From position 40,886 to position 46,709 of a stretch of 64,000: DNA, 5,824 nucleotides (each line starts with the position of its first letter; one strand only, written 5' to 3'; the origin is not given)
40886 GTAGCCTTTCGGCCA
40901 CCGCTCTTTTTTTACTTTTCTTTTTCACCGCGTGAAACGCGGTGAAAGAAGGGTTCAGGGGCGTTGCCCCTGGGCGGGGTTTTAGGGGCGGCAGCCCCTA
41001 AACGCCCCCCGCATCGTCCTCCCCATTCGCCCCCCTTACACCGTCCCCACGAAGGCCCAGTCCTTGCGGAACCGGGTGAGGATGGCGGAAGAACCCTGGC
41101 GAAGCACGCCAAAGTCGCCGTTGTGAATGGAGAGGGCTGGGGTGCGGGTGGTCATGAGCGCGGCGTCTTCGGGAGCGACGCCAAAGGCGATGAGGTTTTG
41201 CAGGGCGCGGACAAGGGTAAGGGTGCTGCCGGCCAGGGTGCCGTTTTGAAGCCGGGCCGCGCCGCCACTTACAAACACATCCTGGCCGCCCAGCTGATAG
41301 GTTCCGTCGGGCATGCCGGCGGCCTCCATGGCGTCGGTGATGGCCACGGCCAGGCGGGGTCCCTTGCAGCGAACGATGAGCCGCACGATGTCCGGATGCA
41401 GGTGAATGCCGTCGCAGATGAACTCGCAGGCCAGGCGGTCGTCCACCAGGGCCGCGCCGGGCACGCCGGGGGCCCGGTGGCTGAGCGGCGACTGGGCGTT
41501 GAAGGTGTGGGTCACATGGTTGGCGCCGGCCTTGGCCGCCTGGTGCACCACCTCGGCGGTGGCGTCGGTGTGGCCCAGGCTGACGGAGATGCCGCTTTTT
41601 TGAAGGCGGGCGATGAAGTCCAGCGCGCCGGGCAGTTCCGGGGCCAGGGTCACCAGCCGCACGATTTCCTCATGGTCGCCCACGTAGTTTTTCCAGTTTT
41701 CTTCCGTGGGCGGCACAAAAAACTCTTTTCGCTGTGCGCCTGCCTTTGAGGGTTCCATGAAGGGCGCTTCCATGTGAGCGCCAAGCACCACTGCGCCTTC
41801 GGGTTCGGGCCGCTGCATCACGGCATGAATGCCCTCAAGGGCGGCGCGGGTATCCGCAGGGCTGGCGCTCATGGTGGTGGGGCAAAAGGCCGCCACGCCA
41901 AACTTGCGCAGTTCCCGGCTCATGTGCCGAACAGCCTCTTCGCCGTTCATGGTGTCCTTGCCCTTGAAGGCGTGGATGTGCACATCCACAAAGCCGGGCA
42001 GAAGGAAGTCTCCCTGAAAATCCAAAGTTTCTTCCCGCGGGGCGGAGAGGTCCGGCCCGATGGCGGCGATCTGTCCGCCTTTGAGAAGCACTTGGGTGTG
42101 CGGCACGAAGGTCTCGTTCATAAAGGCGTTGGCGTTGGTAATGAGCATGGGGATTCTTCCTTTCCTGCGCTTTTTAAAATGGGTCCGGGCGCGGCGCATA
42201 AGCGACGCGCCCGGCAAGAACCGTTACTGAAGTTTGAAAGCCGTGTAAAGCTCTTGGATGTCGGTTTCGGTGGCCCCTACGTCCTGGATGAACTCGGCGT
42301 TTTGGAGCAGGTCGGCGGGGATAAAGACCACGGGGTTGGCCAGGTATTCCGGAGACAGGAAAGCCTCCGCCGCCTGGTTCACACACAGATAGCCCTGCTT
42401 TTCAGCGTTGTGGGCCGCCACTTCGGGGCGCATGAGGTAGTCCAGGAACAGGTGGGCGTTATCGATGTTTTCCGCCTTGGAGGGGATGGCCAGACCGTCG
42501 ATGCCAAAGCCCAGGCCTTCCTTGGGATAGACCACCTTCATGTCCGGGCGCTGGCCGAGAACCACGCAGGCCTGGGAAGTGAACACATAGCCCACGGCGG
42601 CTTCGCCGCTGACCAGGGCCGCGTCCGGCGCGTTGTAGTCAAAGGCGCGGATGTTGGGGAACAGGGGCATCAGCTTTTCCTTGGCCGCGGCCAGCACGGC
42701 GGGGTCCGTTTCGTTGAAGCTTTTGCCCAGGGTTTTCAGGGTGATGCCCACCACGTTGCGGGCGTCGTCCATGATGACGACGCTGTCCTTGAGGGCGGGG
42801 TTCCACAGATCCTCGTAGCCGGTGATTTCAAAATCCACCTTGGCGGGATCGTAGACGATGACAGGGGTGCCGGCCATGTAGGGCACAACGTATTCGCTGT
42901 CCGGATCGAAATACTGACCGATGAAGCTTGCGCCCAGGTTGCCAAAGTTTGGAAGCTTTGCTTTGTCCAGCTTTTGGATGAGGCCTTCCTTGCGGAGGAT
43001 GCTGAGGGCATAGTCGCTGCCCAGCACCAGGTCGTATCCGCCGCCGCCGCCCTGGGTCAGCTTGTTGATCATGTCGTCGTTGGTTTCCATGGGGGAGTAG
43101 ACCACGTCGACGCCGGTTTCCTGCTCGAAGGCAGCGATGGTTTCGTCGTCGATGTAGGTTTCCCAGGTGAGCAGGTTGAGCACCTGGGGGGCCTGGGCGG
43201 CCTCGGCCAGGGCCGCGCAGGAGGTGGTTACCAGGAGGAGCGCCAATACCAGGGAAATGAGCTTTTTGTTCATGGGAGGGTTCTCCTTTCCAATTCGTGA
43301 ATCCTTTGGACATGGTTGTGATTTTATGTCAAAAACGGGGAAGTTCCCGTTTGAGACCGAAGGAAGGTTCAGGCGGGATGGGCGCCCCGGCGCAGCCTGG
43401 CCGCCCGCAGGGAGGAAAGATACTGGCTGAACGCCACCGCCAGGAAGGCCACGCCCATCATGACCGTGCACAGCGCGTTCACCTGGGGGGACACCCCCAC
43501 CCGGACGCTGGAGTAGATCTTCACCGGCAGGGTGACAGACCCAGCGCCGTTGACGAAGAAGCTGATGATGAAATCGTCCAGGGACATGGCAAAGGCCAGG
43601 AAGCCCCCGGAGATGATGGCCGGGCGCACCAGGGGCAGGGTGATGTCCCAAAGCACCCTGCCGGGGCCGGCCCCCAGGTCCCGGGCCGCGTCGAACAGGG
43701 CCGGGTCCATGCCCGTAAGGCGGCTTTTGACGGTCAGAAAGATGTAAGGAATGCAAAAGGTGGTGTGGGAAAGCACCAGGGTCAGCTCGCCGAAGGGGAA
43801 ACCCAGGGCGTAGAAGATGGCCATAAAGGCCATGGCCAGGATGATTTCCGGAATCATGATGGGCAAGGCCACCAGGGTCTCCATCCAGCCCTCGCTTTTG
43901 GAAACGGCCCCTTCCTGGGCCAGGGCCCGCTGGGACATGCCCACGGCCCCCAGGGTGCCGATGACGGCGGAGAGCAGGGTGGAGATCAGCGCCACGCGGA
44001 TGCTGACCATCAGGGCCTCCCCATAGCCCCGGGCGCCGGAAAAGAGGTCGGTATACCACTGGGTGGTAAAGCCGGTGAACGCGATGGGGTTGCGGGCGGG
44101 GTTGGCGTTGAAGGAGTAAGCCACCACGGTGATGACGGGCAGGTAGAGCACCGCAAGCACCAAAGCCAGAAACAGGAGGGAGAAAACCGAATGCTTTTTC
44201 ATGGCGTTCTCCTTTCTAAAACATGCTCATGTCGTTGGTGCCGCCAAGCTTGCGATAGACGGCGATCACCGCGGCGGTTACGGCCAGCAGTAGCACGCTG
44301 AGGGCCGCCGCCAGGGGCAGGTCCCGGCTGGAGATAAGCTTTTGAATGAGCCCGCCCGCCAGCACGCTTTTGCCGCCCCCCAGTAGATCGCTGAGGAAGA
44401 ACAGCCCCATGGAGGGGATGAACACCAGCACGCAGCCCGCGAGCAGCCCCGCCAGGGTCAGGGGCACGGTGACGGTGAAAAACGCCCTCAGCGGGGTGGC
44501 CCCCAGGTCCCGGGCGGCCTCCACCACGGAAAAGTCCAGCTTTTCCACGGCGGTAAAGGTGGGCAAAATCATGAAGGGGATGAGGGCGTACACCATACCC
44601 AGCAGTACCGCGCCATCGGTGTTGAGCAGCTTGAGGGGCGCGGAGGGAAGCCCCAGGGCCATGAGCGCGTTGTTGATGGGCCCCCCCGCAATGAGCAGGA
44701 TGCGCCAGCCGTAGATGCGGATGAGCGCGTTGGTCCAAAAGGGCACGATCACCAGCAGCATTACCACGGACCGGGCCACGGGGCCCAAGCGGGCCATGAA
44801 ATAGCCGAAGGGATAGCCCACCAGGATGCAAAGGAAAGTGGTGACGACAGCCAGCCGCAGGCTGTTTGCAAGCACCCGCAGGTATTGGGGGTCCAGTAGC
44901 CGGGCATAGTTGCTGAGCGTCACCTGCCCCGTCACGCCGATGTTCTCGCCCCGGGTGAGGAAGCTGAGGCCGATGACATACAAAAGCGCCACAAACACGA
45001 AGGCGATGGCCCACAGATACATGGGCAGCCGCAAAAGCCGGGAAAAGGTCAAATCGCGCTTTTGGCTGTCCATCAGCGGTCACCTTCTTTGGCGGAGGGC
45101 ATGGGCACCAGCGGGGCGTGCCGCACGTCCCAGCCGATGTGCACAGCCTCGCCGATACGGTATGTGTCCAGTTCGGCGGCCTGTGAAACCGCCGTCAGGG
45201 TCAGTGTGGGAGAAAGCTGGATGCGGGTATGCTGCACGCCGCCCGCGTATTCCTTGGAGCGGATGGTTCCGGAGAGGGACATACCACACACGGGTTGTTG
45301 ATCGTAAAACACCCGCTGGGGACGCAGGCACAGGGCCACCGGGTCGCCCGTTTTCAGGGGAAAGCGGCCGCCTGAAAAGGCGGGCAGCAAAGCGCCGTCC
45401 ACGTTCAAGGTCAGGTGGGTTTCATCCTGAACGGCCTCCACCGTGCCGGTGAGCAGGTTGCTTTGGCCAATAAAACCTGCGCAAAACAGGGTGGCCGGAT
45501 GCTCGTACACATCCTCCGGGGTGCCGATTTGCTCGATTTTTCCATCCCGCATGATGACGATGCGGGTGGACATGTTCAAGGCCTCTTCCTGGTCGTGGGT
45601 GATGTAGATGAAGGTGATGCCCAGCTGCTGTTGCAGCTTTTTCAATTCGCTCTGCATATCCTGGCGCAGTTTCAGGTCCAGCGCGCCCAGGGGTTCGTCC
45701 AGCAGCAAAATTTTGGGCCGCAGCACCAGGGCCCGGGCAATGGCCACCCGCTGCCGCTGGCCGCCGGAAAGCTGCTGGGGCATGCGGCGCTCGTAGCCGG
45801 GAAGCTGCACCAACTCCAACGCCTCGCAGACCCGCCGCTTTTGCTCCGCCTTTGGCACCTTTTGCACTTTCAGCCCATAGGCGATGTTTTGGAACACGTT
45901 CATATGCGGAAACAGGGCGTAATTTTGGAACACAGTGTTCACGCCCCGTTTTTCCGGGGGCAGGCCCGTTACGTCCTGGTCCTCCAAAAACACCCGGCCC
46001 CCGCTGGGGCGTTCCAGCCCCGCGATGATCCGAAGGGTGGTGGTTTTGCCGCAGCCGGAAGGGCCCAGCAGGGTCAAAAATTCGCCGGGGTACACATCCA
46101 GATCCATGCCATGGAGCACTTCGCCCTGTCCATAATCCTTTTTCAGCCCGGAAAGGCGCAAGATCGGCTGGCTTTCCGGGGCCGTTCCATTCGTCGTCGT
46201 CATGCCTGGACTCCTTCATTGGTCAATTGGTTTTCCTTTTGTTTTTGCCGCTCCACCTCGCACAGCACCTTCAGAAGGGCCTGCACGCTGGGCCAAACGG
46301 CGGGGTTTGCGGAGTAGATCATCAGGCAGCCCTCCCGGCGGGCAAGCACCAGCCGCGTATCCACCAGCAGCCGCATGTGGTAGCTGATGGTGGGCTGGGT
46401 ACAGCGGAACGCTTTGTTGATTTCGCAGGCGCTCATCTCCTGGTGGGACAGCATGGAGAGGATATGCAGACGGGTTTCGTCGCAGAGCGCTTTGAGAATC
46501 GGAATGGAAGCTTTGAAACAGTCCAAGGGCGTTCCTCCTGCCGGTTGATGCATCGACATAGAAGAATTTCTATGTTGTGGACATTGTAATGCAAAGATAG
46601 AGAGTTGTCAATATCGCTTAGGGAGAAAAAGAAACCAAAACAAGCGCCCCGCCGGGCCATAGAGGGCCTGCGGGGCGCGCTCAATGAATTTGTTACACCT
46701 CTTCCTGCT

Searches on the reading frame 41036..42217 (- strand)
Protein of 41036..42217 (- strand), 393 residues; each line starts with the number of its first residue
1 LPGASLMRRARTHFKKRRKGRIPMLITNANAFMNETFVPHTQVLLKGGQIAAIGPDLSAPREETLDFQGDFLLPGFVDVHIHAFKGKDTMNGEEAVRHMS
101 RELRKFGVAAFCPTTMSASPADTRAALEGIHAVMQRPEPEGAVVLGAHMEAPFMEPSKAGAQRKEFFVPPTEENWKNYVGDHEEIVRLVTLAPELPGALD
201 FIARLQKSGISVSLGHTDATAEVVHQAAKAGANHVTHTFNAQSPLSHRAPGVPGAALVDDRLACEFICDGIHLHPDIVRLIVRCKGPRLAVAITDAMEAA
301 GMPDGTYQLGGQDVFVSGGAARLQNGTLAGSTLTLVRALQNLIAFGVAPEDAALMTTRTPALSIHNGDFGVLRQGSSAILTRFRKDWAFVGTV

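Call 19: search_protein_families(library=pfam, proteins=[window:41036-42217:-], max_evalue=0.00001)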
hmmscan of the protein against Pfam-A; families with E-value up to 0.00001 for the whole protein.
window:41036-42217:- (393 aa): 1 family
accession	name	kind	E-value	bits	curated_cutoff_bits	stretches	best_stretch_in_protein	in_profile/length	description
PF01979.26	Amidohydro_1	-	2.2e-17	63.8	25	1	71-387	1-326/345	Amidohydrolase family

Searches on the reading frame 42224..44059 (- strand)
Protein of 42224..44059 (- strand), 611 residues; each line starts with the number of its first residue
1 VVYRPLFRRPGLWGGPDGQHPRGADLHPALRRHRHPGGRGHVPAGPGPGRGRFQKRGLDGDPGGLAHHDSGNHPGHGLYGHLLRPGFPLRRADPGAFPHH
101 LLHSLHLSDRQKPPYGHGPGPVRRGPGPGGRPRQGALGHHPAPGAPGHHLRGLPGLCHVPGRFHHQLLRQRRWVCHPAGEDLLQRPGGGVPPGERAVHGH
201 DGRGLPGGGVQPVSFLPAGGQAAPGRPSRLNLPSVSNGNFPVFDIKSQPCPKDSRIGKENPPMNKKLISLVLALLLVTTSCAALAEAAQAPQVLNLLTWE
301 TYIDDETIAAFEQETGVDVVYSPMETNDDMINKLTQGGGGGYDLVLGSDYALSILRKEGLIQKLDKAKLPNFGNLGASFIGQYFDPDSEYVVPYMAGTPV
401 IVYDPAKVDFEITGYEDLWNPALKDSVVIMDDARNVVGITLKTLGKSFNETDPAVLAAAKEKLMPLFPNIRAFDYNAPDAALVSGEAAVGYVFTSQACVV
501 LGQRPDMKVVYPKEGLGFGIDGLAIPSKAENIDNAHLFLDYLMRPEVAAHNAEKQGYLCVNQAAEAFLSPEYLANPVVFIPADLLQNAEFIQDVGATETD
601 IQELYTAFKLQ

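Call 89: search_protein_families(library=pfam, proteins=[window:42224-44059:-], max_evalue=0.000001)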
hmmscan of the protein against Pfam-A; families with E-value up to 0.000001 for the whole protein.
window:42224-44059:- (611 aa): 4 families
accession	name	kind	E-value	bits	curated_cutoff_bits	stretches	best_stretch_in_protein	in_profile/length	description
PF13416.11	SBP_bac_8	-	3.3e-28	99.7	27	1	307-576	2-275/279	Bacterial extracellular solute-binding protein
PF01547.30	SBP_bac_1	-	7.3e-21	75.9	26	1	308-548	14-306/307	Bacterial extracellular solute-binding protein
PF13343.11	SBP_bac_6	-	5.1e-17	62.6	24.6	1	343-562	5-221/245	Bacterial extracellular solute-binding protein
PF13531.11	SBP_bac_11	-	4.6e-14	53.2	25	1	305-557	14-226/227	Bacterial extracellular solute-binding protein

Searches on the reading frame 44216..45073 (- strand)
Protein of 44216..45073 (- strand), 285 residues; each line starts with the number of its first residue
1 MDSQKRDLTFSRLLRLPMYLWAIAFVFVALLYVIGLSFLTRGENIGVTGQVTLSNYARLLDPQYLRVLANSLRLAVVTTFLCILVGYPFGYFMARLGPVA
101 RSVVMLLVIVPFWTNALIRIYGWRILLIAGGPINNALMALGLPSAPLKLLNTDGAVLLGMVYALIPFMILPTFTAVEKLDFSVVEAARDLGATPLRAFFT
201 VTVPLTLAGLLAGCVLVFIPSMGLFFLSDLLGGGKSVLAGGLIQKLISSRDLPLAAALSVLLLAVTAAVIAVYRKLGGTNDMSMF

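Call 89: search_protein_families(library=pfam, proteins=[window:44216-45073:-], max_evalue=0.000001)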
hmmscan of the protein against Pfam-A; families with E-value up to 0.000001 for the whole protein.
window:44216-45073:- (285 aa): 1 family
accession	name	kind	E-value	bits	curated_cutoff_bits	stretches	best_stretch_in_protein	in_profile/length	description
PF00528.27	BPD_transp_1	-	1.2e-12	48.4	26.4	1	86-272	1-174/184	Binding-protein-dependent transport system inner membrane component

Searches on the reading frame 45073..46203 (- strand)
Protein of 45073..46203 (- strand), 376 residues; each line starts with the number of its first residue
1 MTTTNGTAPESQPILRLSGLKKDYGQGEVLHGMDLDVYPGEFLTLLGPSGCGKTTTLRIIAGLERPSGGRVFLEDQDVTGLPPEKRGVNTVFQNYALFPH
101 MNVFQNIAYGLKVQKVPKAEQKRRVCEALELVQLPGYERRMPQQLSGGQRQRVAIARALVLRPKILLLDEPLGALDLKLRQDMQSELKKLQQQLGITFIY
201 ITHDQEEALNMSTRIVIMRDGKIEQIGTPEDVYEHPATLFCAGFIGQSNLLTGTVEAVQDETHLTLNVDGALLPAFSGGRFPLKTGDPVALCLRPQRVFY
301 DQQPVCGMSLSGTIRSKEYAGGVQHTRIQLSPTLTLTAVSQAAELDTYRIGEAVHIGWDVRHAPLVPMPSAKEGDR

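Call 89: search_protein_families(library=pfam, proteins=[window:45073-46203:-], max_evalue=0.000001)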
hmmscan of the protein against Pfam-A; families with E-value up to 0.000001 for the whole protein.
window:45073-46203:- (376 aa): 2 families
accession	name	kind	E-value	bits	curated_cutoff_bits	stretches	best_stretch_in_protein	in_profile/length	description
PF00005.33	ABC_tran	-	1.2e-36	126.7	25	1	30-172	1-136/137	ABC transporter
PF08402.16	TOBE_2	-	1.5e-08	35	21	1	291-363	1-73/76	TOBE domain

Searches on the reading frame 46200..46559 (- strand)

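Call 89: search_protein_families(library=pfam, proteins=[window:46200-46559:-], max_evalue=0.000001)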
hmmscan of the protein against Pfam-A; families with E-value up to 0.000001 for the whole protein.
window:46200-46559:- (119 aa): 2 families
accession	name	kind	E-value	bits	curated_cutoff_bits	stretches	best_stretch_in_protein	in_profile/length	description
PF01022.26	HTH_5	-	8.8e-12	45.2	22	1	27-71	1-45/47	Bacterial regulatory protein, arsR family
PF12840.13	HTH_20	-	4.7e-09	36.5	27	1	27-71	3-48/51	Helix-turn-helix domain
